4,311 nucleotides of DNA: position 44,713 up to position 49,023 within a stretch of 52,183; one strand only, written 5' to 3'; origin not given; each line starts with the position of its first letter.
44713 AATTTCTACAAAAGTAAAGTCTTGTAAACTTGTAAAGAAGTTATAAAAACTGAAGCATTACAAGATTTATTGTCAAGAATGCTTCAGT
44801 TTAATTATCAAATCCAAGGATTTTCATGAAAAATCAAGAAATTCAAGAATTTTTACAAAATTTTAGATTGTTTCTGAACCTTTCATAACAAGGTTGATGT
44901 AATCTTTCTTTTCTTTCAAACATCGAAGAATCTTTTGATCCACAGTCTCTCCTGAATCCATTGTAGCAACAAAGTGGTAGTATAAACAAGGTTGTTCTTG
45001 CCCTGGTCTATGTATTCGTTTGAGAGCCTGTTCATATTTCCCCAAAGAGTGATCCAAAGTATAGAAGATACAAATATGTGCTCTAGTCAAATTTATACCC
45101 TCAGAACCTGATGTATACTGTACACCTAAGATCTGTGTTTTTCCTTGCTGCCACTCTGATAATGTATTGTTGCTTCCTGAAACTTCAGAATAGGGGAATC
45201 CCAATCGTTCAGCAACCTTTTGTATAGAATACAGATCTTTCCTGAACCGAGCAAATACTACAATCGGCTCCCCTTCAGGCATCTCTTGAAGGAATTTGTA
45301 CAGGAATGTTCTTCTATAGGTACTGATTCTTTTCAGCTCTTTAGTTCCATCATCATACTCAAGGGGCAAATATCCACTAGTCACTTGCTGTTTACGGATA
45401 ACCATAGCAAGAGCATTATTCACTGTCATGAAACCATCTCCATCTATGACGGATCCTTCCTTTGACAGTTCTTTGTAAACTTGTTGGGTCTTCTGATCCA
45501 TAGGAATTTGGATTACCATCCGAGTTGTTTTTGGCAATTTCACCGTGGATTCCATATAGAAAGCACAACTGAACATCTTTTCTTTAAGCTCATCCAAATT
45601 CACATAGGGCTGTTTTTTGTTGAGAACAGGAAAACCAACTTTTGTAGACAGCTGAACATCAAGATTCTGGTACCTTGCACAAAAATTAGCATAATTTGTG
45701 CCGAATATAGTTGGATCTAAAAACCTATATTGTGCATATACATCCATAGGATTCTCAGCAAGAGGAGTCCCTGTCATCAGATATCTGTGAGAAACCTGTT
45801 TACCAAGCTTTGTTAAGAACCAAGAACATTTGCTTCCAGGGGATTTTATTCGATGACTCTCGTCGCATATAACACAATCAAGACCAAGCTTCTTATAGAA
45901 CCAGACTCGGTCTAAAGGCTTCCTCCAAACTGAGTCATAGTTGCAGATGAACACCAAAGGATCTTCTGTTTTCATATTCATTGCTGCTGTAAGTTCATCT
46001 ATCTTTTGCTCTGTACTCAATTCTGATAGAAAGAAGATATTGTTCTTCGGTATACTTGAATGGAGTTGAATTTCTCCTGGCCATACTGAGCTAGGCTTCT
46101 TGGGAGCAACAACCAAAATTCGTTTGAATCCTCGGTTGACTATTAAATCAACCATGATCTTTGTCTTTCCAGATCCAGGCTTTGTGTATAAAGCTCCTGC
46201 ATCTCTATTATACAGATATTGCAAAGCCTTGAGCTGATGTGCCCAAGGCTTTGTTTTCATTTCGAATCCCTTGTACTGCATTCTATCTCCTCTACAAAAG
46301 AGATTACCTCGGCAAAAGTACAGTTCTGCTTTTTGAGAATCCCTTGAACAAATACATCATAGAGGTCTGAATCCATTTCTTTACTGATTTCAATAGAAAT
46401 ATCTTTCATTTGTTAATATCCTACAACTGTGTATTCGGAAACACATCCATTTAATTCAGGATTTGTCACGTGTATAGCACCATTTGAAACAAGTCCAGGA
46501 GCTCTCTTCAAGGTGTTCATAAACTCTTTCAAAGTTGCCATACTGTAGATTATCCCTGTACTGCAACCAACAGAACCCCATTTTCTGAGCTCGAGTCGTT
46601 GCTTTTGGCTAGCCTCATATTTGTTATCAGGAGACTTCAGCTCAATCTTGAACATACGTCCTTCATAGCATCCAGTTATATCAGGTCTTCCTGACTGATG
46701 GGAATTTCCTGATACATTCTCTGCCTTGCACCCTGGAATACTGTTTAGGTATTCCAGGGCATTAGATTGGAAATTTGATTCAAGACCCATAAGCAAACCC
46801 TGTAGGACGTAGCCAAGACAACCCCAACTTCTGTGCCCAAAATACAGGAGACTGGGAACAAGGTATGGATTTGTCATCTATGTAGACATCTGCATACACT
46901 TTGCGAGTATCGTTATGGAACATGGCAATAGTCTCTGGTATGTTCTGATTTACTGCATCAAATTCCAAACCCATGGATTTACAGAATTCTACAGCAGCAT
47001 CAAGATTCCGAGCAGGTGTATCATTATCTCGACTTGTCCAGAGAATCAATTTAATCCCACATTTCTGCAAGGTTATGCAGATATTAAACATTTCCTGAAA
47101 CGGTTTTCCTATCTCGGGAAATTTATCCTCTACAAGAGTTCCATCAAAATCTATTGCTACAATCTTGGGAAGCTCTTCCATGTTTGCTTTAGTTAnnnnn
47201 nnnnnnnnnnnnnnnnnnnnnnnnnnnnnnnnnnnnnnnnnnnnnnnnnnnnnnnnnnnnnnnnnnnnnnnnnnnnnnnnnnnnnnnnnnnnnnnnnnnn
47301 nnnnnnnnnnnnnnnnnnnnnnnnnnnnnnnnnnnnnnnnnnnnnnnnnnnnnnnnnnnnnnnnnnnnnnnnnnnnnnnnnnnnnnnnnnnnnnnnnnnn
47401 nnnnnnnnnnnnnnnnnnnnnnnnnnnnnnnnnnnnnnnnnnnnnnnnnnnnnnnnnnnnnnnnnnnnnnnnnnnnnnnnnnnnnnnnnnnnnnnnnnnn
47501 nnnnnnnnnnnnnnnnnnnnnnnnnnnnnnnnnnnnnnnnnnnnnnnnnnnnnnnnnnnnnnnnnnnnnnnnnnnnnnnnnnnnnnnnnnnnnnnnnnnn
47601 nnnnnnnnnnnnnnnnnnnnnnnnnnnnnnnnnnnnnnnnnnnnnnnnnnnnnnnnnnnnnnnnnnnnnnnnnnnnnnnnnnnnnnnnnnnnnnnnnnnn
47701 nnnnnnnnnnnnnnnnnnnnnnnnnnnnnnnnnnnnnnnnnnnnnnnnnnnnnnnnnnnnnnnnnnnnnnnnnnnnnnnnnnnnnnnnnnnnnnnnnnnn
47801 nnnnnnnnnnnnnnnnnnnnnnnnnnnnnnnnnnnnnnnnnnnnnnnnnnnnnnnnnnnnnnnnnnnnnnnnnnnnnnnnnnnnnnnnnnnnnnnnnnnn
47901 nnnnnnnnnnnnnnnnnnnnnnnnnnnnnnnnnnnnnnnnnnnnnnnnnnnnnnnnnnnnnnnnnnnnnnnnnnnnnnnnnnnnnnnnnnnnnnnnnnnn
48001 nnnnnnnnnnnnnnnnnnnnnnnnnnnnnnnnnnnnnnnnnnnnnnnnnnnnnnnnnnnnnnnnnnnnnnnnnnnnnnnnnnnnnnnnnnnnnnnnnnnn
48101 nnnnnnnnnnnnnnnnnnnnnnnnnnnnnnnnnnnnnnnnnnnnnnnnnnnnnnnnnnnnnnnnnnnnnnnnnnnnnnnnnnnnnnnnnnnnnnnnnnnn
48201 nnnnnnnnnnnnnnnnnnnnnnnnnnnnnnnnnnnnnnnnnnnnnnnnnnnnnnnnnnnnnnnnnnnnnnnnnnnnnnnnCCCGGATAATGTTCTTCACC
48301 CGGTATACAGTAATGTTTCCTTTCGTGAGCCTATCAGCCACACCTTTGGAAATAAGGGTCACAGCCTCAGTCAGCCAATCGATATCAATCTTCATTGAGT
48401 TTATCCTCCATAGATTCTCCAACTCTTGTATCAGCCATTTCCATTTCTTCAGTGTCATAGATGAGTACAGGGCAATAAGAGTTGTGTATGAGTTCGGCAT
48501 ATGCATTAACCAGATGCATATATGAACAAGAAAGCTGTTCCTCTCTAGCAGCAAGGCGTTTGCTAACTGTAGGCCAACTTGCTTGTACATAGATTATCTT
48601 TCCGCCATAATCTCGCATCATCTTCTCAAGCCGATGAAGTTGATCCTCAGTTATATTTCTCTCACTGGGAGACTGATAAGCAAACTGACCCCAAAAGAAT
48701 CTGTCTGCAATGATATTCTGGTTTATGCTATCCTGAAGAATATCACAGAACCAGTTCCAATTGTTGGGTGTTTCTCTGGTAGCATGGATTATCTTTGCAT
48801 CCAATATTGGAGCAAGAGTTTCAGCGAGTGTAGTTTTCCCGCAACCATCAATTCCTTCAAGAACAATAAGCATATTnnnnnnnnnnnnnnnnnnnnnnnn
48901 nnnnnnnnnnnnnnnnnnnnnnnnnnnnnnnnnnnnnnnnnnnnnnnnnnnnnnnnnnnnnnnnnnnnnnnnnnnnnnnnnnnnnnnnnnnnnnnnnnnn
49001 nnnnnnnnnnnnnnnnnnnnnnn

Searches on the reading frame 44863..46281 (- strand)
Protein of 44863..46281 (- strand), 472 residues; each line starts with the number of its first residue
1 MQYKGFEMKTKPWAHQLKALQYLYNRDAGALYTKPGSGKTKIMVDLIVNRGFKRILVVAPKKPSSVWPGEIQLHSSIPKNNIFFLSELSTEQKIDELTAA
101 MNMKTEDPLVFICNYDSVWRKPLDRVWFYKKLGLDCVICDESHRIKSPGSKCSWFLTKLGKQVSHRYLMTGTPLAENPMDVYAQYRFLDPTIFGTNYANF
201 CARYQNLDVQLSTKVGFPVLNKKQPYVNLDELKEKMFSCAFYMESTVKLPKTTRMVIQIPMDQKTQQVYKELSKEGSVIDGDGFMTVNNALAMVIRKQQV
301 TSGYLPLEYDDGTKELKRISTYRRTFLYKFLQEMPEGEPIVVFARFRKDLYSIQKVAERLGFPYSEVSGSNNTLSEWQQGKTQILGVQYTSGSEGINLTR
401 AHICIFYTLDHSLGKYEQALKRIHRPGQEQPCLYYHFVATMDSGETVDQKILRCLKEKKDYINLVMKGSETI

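Call 22: search_protein_families(library=pfam, proteins=[window:44863-46281:-], max_evalue=0.01)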
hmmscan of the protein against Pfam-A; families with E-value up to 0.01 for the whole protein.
window:44863-46281:- (472 aa): 4 families
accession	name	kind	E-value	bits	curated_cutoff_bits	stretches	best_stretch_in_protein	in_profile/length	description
PF00176.29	SNF2-rel_dom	-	1.7e-19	70.5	24.9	1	15-278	1-252/290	SNF2-related domain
PF00271.37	Helicase_C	-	3.7e-10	40.5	23.5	1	327-427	6-110/110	Helicase conserved C-terminal domain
PF04851.21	ResIII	-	9.1e-05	22.9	22.5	1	15-148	7-140/164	Type III restriction enzyme, res subunit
PF00270.35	DEAD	-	0.00017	21.8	26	1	14-177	2-163/167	DEAD/DEAH box helicase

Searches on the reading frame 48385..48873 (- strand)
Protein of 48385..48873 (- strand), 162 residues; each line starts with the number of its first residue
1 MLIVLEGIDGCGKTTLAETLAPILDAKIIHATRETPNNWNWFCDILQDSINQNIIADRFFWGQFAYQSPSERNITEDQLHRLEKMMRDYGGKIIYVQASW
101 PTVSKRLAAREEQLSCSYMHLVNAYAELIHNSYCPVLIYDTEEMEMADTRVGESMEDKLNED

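Call 22: search_protein_families(library=pfam, proteins=[window:48385-48873:-], max_evalue=0.01)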
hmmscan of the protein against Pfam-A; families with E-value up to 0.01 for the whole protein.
window:48385-48873:- (162 aa): 7 families
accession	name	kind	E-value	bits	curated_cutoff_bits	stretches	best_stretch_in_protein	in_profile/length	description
PF02223.23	Thymidylate_kin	-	3.7e-10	40.2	27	2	5-36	1-34/185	Thymidylate kinase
PF01712.25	dNK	-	1.8e-08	34.8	27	1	82-150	113-189/203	Deoxynucleoside kinase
PF13671.12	AAA_33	-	3.5e-07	31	27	1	2-113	1-121/143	AAA domain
PF13238.12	AAA_18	-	7.2e-05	23.7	29.4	1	3-112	1-113/128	AAA domain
PF20720.3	nSTAND3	-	0.0016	18.6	27.2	1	3-88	20-101/155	Novel STAND NTPase 3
PF13521.12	AAA_28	-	0.0056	17.4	27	0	3-26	2-21/164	AAA domain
PF13401.12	AAA_22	-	0.006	17.3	27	0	2-68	7-65/130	AAA domain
